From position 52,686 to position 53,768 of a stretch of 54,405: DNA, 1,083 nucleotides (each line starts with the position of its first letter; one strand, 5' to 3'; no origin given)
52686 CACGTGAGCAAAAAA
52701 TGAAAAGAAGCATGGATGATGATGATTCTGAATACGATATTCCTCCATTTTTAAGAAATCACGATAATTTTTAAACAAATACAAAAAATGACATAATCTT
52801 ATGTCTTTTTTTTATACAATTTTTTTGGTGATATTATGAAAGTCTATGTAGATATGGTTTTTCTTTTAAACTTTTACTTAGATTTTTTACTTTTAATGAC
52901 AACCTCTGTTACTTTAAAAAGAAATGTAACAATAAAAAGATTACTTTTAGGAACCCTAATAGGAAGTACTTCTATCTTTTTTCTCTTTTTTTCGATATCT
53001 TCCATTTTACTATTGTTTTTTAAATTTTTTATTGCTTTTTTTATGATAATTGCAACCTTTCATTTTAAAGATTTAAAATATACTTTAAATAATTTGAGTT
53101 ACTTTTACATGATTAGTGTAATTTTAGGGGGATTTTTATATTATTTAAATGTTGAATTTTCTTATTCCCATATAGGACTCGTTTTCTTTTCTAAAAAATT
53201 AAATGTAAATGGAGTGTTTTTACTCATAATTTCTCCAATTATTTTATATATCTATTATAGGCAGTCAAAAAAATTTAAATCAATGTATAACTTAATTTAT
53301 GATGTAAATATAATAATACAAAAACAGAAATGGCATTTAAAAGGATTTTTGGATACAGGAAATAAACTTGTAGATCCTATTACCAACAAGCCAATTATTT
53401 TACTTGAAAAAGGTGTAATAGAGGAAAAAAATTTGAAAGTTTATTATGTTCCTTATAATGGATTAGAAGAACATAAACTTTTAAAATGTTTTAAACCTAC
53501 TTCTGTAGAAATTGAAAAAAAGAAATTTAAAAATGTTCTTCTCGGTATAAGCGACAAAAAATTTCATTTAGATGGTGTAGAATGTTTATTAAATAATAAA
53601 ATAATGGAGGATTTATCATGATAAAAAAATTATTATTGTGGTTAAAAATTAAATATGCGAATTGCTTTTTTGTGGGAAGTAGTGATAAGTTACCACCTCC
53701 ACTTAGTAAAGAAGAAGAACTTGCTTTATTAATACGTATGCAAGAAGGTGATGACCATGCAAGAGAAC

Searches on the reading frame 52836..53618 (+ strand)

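Call 19: search_protein_families(library=pfam, proteins=[window:52836-53618:+])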
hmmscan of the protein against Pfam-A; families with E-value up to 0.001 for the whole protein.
window:52836-53618:+ (261 aa): 1 family
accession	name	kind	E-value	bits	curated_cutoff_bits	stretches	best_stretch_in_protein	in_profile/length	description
PF03419.18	Peptidase_U4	-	3.2e-49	168.2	28.4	1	2-255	1-283/284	Sporulation factor SpoIIGA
